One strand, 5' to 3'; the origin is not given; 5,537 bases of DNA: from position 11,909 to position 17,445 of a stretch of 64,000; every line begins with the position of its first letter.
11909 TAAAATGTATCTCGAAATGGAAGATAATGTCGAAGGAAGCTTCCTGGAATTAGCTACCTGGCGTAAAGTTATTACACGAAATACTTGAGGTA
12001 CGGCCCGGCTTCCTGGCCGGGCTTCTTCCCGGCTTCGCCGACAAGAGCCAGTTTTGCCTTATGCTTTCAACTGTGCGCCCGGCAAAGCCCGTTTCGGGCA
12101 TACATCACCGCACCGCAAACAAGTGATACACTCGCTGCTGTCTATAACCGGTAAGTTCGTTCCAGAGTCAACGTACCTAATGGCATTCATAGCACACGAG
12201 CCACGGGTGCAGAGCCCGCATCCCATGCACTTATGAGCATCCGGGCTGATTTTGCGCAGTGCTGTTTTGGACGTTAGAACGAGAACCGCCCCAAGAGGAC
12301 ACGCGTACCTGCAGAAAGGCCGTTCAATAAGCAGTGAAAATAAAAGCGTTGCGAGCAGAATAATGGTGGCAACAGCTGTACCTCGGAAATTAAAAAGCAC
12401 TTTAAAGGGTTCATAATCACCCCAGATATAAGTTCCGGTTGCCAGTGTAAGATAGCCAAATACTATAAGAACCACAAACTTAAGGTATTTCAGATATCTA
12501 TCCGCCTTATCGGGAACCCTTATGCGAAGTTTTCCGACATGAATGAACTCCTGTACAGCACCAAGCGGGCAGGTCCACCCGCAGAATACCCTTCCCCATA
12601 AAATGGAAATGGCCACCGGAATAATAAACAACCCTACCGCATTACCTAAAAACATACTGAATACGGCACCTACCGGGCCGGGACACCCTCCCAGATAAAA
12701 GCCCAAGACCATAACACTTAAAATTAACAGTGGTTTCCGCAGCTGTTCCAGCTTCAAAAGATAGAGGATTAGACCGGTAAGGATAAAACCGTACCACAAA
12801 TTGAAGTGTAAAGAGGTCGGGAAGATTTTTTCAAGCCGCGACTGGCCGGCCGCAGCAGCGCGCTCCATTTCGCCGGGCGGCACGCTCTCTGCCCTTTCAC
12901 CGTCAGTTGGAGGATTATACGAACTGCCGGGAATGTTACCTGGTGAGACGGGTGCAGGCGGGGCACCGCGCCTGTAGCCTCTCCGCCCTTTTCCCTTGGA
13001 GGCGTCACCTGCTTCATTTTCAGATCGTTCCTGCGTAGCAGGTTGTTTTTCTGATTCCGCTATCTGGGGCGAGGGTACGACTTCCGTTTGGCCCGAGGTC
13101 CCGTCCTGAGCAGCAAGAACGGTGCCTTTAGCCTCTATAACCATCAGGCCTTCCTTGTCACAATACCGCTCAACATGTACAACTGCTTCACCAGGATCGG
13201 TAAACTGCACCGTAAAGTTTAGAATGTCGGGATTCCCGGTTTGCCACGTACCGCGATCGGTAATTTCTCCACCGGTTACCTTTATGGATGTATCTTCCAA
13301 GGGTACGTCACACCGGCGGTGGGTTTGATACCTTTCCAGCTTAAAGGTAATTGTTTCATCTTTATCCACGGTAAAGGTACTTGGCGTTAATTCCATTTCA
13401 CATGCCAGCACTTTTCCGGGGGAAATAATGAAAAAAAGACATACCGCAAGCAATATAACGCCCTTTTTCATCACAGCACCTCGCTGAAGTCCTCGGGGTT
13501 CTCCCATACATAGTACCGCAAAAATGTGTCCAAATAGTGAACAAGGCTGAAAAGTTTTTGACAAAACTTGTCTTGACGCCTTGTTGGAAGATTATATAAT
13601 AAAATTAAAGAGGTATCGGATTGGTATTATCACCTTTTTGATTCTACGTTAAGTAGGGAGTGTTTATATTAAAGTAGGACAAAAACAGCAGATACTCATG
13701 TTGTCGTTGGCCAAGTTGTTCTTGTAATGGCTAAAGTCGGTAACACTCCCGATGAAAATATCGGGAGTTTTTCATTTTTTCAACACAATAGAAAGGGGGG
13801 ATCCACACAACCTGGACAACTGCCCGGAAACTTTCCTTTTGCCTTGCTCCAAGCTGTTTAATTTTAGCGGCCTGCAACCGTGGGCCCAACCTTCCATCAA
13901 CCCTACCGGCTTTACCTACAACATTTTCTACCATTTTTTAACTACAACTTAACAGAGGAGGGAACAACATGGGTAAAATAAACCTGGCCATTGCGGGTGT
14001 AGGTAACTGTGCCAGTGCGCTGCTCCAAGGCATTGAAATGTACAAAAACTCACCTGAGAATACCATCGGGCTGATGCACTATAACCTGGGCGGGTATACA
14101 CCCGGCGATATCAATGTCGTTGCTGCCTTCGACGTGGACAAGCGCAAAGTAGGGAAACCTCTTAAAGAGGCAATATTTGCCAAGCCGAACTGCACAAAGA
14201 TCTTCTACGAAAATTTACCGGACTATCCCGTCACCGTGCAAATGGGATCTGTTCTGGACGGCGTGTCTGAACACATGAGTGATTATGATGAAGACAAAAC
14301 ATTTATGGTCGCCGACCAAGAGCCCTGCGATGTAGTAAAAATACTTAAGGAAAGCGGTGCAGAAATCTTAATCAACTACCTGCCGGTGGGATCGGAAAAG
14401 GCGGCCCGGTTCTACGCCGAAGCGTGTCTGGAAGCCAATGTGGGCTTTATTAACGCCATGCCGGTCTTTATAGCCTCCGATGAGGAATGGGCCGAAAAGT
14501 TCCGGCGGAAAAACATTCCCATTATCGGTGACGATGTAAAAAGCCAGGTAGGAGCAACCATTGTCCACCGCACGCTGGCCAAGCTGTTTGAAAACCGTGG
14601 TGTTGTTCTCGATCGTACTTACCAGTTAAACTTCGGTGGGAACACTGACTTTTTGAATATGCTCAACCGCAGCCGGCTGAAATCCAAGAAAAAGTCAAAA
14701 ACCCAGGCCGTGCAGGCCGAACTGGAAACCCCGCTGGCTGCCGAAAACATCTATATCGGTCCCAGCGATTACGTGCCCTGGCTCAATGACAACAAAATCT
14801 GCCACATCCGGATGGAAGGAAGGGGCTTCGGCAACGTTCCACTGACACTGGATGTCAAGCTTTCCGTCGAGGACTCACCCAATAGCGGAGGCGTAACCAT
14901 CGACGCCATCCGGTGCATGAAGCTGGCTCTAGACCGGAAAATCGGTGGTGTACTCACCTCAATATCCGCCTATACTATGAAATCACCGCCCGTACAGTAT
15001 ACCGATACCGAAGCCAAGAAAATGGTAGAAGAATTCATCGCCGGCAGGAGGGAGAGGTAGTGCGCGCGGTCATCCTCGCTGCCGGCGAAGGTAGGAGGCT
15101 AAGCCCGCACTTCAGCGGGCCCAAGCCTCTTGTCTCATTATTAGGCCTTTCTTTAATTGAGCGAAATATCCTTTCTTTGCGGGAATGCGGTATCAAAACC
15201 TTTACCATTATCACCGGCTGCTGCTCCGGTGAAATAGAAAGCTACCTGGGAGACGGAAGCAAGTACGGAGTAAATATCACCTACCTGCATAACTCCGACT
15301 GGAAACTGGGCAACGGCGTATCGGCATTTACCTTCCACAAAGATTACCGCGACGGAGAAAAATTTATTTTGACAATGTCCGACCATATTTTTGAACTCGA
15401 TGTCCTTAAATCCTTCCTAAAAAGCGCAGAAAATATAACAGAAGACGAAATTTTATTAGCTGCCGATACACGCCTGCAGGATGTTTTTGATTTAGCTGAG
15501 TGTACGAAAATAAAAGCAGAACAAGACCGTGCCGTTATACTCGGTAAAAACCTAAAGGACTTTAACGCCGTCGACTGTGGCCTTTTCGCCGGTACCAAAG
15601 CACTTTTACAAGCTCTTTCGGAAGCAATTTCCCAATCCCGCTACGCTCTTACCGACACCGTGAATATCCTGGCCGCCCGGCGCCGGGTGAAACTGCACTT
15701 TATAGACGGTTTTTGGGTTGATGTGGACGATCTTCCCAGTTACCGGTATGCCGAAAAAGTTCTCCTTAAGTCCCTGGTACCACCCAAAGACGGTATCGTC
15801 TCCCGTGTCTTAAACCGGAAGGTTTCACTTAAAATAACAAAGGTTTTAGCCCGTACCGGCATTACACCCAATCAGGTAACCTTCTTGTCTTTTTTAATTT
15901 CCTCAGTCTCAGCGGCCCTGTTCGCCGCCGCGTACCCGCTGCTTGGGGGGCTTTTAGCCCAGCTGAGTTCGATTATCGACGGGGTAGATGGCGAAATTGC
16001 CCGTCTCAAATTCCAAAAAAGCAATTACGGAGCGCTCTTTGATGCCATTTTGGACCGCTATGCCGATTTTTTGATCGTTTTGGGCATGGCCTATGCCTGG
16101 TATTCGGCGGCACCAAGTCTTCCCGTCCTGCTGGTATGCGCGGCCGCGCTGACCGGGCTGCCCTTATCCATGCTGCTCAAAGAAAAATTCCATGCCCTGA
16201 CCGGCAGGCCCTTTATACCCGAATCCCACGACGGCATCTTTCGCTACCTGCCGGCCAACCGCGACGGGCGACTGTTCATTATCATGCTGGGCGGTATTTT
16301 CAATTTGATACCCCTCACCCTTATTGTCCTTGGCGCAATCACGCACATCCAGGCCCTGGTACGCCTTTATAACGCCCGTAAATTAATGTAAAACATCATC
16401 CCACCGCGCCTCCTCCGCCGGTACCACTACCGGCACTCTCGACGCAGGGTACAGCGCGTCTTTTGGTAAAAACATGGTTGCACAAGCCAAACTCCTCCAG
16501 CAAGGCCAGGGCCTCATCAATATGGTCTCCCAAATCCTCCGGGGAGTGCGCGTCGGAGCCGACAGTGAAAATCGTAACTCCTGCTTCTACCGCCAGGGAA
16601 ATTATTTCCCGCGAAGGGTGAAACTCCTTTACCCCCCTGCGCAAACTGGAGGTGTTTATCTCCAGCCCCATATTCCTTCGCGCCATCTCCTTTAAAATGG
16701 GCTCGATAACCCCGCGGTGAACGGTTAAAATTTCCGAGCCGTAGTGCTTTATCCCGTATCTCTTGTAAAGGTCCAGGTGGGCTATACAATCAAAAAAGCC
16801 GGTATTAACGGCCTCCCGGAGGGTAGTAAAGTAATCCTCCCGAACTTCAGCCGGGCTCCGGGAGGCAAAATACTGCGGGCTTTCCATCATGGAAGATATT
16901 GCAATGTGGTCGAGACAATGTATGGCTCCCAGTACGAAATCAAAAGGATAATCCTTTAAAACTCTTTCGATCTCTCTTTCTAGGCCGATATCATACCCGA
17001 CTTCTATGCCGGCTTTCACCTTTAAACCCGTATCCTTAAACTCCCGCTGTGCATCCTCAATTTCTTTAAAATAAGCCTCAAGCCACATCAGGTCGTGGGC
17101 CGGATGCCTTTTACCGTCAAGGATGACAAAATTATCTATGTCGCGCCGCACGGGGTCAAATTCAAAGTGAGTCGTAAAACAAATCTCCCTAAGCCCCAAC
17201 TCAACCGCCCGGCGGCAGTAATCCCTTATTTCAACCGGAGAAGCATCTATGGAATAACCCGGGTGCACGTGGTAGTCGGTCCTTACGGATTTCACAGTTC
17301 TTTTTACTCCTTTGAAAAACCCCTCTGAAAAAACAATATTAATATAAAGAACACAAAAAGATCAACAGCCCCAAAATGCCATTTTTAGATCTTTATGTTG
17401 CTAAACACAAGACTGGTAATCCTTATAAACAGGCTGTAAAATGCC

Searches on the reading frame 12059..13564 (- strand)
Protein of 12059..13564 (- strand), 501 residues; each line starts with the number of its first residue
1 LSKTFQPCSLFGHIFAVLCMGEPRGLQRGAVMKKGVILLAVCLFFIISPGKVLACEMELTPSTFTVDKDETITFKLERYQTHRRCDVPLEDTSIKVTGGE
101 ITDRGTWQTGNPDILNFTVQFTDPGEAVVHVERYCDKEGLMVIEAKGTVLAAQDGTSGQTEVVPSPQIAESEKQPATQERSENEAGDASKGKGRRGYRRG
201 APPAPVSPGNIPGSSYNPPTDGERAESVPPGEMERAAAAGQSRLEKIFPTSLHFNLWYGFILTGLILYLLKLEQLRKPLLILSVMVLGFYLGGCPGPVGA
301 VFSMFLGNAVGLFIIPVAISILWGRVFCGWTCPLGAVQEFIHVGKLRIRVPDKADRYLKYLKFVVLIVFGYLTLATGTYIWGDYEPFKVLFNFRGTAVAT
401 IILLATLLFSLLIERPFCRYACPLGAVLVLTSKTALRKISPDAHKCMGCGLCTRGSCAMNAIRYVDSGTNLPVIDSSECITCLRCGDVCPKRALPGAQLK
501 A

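Call 41: search_protein_families(library=pfam, proteins=[window:12059-13564:-], max_evalue=0.001)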
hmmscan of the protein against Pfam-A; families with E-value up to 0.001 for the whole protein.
window:12059-13564:- (501 aa): 6 families
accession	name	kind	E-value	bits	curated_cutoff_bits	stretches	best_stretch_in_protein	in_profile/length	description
PF12801.12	Fer4_5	-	1.9e-21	76.2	22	2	311-350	7-47/48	4Fe-4S binding domain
PF12838.12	Fer4_7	-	2.7e-07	31.4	27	1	445-493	1-52/52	4Fe-4S dicluster domain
PF00037.32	Fer4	-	1e-05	25.6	21.1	1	472-494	1-23/24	4Fe-4S binding domain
PF13187.11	Fer4_9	-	1.8e-05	25.1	27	1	445-493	1-51/52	4Fe-4S dicluster domain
PF13237.11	Fer4_10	-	2.9e-05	24.3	25.5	1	440-490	3-53/53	4Fe-4S dicluster domain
PF14697.11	Fer4_21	-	0.00031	21.2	35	1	442-490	4-52/59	4Fe-4S dicluster domain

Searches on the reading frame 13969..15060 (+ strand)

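Call 41: search_protein_families(library=pfam, proteins=[window:13969-15060:+], max_evalue=0.001)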
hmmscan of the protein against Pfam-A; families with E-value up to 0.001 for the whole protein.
window:13969-15060:+ (363 aa): 1 family
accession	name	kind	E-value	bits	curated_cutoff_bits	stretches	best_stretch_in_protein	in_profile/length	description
PF01658.22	Inos-1-P_synth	-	6.8e-37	126.4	27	1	195-303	1-107/107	Myo-inositol-1-phosphate synthase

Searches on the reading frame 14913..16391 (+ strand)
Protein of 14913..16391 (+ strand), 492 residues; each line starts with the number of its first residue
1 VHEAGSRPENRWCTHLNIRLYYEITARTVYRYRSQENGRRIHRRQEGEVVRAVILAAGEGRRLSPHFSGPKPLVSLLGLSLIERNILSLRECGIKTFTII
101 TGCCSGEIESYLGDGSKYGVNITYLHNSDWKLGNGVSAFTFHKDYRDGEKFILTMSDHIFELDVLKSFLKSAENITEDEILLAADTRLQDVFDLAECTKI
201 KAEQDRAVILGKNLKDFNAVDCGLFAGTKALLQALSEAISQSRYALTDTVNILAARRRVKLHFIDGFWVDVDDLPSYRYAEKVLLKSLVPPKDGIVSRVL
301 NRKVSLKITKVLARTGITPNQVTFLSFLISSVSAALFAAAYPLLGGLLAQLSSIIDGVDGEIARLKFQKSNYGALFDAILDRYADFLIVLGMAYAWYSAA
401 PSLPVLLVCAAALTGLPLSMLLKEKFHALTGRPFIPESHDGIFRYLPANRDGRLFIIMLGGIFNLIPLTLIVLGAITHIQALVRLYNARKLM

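Call 41: search_protein_families(library=pfam, proteins=[window:14913-16391:+], max_evalue=0.001)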
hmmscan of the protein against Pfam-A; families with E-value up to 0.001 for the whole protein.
window:14913-16391:+ (492 aa): 3 families
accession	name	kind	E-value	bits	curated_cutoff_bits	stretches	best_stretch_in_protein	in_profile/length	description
PF00483.29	NTP_transferase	-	3.1e-13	50.3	21.2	1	52-282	2-240/245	Nucleotidyl transferase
PF01066.26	CDP-OH_P_transf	-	4.3e-11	43.9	22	1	318-411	3-95/152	CDP-alcohol phosphatidyltransferase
PF12804.13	NTP_transf_3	-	2.4e-10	41.2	27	1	52-183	1-122/160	MobA-like NTP transferase domain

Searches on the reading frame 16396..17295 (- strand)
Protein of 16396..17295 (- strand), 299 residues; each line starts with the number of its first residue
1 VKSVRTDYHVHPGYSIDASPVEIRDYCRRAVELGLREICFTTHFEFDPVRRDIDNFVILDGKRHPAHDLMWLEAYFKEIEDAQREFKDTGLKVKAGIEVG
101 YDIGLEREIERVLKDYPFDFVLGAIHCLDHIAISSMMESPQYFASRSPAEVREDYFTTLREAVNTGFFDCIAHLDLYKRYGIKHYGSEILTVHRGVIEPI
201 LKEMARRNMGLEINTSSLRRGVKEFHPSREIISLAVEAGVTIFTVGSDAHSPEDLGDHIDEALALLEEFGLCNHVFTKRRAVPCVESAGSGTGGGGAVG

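Call 41: search_protein_families(library=pfam, proteins=[window:16396-17295:-], max_evalue=0.001)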
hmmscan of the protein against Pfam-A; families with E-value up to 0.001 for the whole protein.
window:16396-17295:- (299 aa): 1 family
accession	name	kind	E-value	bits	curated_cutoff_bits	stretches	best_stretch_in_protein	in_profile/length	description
PF02811.25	PHP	-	1.7e-24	87.4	26.4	1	7-216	1-164/164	PHP domain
